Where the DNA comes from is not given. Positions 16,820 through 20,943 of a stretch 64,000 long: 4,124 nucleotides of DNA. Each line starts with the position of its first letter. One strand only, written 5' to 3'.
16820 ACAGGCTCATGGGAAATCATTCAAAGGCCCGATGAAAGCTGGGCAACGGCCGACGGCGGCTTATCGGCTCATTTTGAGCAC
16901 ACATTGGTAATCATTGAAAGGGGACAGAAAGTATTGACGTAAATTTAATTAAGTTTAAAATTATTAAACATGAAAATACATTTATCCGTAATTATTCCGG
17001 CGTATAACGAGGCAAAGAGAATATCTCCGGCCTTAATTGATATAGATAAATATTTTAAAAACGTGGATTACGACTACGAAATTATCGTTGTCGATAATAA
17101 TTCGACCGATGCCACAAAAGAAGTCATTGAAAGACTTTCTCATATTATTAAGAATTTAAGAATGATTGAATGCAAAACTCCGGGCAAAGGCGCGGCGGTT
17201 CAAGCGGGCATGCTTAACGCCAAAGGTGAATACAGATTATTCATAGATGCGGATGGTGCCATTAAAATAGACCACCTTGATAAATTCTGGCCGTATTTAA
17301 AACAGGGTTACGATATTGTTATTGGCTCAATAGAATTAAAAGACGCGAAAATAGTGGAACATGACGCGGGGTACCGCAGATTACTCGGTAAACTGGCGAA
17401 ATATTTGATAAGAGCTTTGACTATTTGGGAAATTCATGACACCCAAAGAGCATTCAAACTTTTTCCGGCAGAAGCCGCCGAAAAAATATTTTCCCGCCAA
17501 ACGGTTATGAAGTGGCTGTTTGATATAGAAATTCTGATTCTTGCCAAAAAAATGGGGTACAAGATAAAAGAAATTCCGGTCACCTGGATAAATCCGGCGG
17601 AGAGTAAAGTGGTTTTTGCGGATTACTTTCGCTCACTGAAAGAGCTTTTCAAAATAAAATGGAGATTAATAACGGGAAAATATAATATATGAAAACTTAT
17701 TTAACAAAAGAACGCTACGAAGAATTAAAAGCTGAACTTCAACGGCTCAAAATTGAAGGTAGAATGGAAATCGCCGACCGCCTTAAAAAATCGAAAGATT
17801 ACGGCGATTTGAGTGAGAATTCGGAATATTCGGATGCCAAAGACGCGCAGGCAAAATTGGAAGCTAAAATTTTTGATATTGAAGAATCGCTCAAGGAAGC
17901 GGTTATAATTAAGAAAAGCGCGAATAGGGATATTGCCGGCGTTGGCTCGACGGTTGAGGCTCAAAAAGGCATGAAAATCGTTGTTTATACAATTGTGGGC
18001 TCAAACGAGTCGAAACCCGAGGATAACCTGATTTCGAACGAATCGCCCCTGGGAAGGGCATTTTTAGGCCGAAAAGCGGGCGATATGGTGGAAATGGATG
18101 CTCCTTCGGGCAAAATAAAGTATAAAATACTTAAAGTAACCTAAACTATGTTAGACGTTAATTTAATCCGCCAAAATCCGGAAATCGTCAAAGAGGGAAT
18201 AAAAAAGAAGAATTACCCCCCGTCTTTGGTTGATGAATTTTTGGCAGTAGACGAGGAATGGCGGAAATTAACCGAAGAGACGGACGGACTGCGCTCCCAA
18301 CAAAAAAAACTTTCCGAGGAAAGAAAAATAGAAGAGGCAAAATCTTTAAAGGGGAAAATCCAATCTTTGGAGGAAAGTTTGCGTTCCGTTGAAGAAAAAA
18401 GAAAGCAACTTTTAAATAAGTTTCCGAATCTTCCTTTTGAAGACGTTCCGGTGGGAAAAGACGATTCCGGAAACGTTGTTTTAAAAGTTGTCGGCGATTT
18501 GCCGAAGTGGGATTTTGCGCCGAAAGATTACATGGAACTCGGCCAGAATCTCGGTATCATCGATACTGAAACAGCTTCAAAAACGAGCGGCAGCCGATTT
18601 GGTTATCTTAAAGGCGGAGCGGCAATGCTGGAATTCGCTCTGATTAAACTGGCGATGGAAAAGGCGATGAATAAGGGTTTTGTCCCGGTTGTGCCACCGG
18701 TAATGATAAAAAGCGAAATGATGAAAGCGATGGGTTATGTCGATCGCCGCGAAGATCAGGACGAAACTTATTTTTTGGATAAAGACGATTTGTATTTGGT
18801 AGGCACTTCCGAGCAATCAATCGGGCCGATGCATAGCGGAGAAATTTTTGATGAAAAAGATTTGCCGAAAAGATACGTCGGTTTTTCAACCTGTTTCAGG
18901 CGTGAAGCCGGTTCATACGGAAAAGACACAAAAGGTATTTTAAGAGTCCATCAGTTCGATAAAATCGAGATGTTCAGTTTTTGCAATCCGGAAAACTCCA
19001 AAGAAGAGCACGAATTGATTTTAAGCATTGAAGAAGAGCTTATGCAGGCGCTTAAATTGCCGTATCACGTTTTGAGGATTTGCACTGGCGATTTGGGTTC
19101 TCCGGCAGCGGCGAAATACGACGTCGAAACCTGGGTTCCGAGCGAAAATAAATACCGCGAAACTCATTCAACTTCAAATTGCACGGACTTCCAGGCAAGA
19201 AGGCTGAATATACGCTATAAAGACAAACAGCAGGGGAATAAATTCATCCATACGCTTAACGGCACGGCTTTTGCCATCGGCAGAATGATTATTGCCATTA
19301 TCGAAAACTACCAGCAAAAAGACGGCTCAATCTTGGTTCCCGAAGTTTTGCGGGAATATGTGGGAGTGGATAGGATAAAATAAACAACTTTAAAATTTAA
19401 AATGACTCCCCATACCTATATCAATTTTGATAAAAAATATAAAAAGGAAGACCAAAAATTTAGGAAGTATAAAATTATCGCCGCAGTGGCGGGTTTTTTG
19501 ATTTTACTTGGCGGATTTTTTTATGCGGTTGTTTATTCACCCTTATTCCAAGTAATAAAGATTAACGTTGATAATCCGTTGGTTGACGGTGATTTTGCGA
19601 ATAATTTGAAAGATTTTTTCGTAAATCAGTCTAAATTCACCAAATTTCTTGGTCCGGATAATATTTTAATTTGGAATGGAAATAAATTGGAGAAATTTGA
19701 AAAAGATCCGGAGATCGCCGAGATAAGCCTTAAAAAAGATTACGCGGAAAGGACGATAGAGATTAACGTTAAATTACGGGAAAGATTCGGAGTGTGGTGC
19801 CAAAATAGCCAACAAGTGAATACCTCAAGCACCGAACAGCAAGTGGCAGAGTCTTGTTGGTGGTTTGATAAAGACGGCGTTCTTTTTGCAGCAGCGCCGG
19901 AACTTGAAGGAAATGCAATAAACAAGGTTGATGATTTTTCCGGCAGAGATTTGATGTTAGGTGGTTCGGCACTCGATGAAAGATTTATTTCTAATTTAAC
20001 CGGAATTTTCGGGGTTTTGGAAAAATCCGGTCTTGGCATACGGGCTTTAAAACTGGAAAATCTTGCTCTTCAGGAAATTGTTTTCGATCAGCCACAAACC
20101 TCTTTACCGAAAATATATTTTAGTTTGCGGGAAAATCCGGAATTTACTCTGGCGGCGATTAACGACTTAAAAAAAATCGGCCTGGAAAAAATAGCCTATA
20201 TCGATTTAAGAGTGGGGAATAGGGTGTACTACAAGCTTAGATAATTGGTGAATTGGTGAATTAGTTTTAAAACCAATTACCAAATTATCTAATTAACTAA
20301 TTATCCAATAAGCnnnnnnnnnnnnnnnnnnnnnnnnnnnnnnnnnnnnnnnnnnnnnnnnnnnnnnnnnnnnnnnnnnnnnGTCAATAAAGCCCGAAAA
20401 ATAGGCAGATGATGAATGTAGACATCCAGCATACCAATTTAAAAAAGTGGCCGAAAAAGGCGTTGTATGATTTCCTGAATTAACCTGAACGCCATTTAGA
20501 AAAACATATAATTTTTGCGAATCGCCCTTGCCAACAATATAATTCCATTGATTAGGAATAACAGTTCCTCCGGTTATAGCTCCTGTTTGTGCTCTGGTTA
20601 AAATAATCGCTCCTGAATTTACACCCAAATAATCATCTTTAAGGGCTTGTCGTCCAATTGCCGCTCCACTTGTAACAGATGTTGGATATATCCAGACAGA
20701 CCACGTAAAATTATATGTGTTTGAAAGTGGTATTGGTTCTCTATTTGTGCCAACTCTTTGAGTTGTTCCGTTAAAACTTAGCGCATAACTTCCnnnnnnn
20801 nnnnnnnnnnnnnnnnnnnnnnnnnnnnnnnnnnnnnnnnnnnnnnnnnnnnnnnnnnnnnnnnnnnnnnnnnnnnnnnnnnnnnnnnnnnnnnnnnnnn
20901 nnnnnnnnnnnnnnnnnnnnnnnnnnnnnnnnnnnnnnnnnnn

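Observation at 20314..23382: Co-transcribed LamG-domain type IV pilin and GT-C (PMT/ArnT-like) glycosyltransferase: candidate pilin glycosylation or adhesin module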

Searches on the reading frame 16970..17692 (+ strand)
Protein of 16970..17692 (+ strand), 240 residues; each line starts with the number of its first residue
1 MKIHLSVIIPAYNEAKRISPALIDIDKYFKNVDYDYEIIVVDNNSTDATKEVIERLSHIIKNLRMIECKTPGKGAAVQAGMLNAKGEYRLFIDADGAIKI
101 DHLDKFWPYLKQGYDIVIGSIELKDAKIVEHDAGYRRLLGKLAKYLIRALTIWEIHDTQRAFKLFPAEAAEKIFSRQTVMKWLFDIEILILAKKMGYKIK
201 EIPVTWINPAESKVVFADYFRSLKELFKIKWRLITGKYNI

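Call 16: search_protein_families(library=pfam, proteins=[window:16970-17692:+], max_evalue=0.01)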
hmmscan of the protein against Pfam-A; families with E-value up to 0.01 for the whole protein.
window:16970-17692:+ (240 aa): 4 families
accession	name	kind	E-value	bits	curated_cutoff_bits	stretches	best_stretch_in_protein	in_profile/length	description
PF00535.33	Glycos_transf_2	-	4.2e-29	102.1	23.3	1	6-174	1-168/168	Glycosyl transferase family 2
PF10111.15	Glyco_tranf_2_2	-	1.4e-10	41.6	27.3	1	6-106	1-102/276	Glycosyltransferase like family 2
PF13641.12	Glyco_tranf_2_3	-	2.2e-06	28.3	27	1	5-124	3-126/230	Glycosyltransferase like family 2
PF13704.12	Glyco_tranf_2_4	-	0.00021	22.2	27.5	1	30-96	15-82/98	Glycosyl transferase family 2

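Call 72: search_protein_families(library=ncbifam, proteins=[window:16970-17692:+], max_evalue=0.1)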
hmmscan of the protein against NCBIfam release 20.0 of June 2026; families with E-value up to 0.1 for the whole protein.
window:16970-17692:+ (240 aa): 26 families (the best 25 are shown)
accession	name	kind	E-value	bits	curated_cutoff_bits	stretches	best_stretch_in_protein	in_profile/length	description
NF041875.1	EPS_EpsD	equivalog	2.8e-15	56.5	370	1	5-124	1-119/325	exopolysaccharide biosynthesis glycosyltransferase EpsD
TIGR04283.1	glyco_like_mftF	equivalog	4.4e-15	55.9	182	1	5-110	1-97/221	TIGR04283 family arsenosugar biosynthesis glycosyltransferase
NF038302.1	EPS_HpsE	equivalog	4e-14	52.3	300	1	4-101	2-102/307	hormogonium polysaccharide biosynthesis glycosyltransferase HpsE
TIGR03937.1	PgaC_IcaA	equivalog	1.3e-13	50.7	422.3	1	5-100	47-140/407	poly-beta-1,6-N-acetyl-D-glucosamine synthase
NF047588.1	GlcsyltransPgfSStrep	equivalog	1.9e-13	50.3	500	1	4-178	2-172/308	glycosyltransferase PgfS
NF041391.1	DPhHxTase_Halo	equivalog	4e-13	48.8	375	1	11-206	3-183/213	dolichyl-phosphate hexose transferase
TIGR04182.1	glyco_TIGR04182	equivalog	9.9e-13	48.1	325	1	6-210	3-194/293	S-layer glycoprotein N-glycosyltransferase AglJ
NF007482.0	PRK10073.1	equivalog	1.2e-12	47.5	423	1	4-99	7-99/334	glycosyltransferase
NF047683.1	TeichurnBiosyTuaG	equivalog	2.3e-12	47.1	400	1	4-112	7-113/252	teichuronic acid biosynthesis protein TuaG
TIGR03111.1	glyc2_xrt_Gpos1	hypoth_equivalog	5.3e-12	45.2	363.95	1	5-236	51-285/439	TIGR03111 family XrtG-associated glycosyltransferase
NF007986.1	PRK10714.1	equivalog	2.4e-11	43.2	529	1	5-206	8-200/316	undecaprenyl-phosphate 4-deoxy-4-formamido-L-arabinose transferase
NF050050.1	ProtGlycPglI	equivalog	2.5e-11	43.5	500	1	4-130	3-128/306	GalNAc(5)-diNAcBac-PP-undecaprenol beta-1,3-glucosyltransferase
NF058614.1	PPMAGASynPpgS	equivalog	3.1e-11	43.2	370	1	7-206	4-196/226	polyprenyl-phospho-N-acetylgalactosaminyl synthase PpgS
NF010496.0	PRK13915.1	equivalog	6.7e-11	41.8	262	1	4-95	32-126/307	glucosyl-3-phosphoglycerate synthase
TIGR04009.1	wcaE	equivalog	3.9e-08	32.9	369.2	1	5-99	3-96/248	colanic acid biosynthesis glycosyltransferase WcaE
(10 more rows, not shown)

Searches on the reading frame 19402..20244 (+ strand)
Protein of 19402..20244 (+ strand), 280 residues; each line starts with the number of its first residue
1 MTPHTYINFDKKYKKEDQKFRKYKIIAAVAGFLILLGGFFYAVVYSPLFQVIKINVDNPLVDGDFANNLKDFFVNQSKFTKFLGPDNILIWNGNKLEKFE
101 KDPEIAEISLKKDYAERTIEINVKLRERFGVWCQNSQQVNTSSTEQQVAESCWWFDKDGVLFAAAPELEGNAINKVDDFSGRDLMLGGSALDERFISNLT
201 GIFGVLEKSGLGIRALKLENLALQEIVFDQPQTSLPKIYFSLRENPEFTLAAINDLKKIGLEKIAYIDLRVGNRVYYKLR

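Call 16: search_protein_families(library=pfam, proteins=[window:19402-20244:+], max_evalue=0.01)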
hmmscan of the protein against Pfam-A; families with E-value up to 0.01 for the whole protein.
window:19402-20244:+ (280 aa): 0 families

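Call 72: search_protein_families(library=ncbifam, proteins=[window:19402-20244:+], max_evalue=0.1)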
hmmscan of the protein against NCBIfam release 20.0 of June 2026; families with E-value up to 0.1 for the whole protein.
window:19402-20244:+ (280 aa): 0 families

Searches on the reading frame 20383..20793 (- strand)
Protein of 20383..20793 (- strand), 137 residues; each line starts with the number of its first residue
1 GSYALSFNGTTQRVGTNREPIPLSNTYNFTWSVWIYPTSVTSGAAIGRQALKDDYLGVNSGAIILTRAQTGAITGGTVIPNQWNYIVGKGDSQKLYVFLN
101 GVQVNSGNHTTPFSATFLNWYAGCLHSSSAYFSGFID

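Call 83: search_protein_representatives(protein=window:20383-20793:-)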
Query: 137 residues. Proteins with E-value up to 0.001 (for the whole library): 158; up to 1e-10: 7; up to 1e-30: 2. The best 150 are listed.
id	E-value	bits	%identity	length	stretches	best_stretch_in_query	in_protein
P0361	9.3e-37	142.4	53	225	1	4-130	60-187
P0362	7.7e-32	126.5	50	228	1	5-131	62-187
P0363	1.3e-18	83.6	34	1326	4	19-128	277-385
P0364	1.5e-18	83.4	31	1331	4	4-137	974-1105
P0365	1.8e-14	70.2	31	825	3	4-137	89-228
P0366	6.1e-13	65.2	34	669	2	4-116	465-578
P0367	6.2e-12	61.9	32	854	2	5-136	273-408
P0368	2.4e-09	53.6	43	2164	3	73-106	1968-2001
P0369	3.8e-09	52.9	36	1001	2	3-136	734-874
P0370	8.7e-09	51.8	29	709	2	4-135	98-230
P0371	1.4e-08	51.1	29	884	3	6-107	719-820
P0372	3.1e-08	50.0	30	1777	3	5-137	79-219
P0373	4.2e-08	49.5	30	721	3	3-137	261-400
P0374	4.8e-08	49.4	32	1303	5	5-115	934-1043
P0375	5.1e-08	49.3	37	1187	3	73-106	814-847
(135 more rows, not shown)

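Call 85: list_cluster_members(proteins=[P0361, P0362])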
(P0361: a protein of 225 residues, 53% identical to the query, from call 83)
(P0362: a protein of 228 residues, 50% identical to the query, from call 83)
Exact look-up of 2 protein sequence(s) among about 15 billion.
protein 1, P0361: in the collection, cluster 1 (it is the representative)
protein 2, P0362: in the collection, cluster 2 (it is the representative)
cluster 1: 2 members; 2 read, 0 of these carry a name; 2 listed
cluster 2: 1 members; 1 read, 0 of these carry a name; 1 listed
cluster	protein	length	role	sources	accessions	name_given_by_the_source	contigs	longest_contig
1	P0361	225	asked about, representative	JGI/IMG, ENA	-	-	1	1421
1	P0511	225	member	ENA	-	-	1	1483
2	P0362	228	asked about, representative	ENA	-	-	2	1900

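Call 86: search_protein_families(library=phrogs, proteins=[P0361, P0362], max_evalue=0.001)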
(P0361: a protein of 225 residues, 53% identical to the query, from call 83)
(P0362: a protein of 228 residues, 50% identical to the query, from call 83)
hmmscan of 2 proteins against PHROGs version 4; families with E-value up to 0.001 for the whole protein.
P0361 (225 aa): 3 families
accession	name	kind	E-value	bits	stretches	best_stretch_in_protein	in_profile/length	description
phrog_24074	-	unknown function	3e-17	63.1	2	8-71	138-199/892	-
phrog_8510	-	head and packaging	5e-15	55.3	1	42-225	1154-1348/1348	virion structural protein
phrog_17347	-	unknown function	3.2e-08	34.6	1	146-218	136-207/312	-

P0362 (228 aa): 7 families
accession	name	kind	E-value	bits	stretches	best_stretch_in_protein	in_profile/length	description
phrog_24074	-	unknown function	1.3e-27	97.4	2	7-71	654-717/892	-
phrog_8510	-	head and packaging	9.7e-18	64.3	1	31-228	1142-1348/1348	virion structural protein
phrog_17347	-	unknown function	2.8e-12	48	1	137-221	125-207/312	-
phrog_3545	-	unknown function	1.9e-07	30.5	1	15-200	754-954/1115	-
phrog_22373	-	unknown function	8.4e-07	28.8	1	148-220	352-423/688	-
phrog_38104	-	unknown function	3.4e-05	24.2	1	12-59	90-137/320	-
phrog_701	-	head and packaging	0.0001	19.1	1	75-169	4077-4175/6136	virion structural protein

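Call 88: find_related_loci(query=P0361, collection=viral_contigs, flank=5000)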
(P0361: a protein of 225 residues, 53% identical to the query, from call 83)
Query P0361 (225 aa) in viral_contigs; peptide patterns used: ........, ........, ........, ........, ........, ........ (x = any residue, [..] = any of these).
103 stretches matched a pattern; 100 encode a relative of the query (tblastn E <= 1e-3); the best 80 are kept; 79 distinct loci.
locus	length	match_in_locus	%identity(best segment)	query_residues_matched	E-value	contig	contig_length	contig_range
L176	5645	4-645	40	6-225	1e-32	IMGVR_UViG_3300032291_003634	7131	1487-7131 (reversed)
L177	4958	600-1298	36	2-225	2e-29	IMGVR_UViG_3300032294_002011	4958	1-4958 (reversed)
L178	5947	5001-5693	35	1-225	4e-28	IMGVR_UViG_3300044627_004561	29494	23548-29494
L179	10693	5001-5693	35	1-225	4e-28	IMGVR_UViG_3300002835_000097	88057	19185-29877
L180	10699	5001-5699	36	1-224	9e-27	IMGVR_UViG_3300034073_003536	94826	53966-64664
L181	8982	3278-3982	36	1-225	4e-27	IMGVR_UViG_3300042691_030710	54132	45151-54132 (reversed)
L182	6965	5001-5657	34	1-225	3e-26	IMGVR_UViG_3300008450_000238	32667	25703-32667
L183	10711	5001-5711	37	1-225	6e-26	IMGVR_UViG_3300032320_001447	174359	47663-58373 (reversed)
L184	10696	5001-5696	35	1-225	3e-25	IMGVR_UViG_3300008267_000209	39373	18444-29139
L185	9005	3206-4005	35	1-225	5e-25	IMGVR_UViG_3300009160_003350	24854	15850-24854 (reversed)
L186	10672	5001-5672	33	5-225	5e-25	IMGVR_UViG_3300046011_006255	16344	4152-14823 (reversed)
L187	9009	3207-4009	35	1-225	9e-25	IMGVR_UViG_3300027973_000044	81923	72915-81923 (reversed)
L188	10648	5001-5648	35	1-224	9e-25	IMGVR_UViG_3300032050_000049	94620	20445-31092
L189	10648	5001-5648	35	1-224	9e-25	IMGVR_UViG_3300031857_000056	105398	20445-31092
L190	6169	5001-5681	34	1-223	1e-24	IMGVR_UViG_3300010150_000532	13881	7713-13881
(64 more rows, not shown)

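Call 93: search_protein_families(library=phrogs, proteins=[L179:20-2749:+, L179:2730-3449:+, L179:3449-4825:+, L179:5001-5696:+, L179:5732-9004:+, L179:8977-9807:+], max_evalue=0.00001)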
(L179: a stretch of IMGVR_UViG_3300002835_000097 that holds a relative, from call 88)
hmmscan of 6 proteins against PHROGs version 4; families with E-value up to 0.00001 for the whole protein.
L179:20-2749:+ (909 aa): 6 families
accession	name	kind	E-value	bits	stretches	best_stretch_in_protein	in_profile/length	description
phrog_17490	-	unknown function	2.6e-15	57.6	1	784-908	125-241/266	-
phrog_31660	-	tail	2.1e-14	54.8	1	361-476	39-150/182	tail fiber protein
phrog_28536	-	unknown function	6.5e-12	46.2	1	787-908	91-206/224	-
phrog_18345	-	tail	1.1e-11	44.8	1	366-777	178-537/956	tail fiber protein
phrog_697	-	head and packaging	2.8e-10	39.2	1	166-748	1244-1724/2079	structural protein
phrog_5906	-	unknown function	5.4e-07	30.7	1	743-795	14-68/197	-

L179:2730-3449:+ (239 aa): 5 families
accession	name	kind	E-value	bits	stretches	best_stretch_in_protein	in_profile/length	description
phrog_8510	-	head and packaging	2.3e-19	69.7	1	42-239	1151-1348/1348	virion structural protein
phrog_24074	-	unknown function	5.7e-16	58.9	1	14-239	655-892/892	-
phrog_17347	-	unknown function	1.6e-09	38.8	1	63-232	45-207/312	-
phrog_3545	-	unknown function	3.5e-06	26.4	1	47-223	775-966/1115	-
phrog_17320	-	unknown function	5.5e-06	25.4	1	59-230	913-1090/1373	-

L179:3449-4825:+ (458 aa): 3 families
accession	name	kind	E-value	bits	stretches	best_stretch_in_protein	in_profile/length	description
phrog_5939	-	tail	3.4e-28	99.6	1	5-457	350-762/801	tail protein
phrog_34853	-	unknown function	2.4e-15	57.1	1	24-295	25-263/555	-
phrog_1419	-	tail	2.1e-08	33.8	1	33-184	401-548/793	tail protein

L179:5001-5696:+ (231 aa): 4 families
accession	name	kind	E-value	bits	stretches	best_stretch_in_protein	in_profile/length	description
phrog_24074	-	unknown function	1.4e-30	107.3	1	9-229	139-358/892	-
phrog_8510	-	head and packaging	1.5e-16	60.3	1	35-228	709-903/1348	virion structural protein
phrog_17347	-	unknown function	9.9e-11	42.8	1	9-225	3-208/312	-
phrog_38104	-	unknown function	4.6e-10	40.2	1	11-230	90-319/320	-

L179:5732-9004:+ (1090 aa): 1 family
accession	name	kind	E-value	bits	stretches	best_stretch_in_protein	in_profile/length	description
phrog_31660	-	tail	1.6e-07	32.3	1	409-492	58-137/182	tail fiber protein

L179:8977-9807:+ (276 aa): 1 family
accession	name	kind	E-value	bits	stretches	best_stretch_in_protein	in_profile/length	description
phrog_27463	-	unknown function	1.8e-56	192.7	1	11-276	2-269/280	-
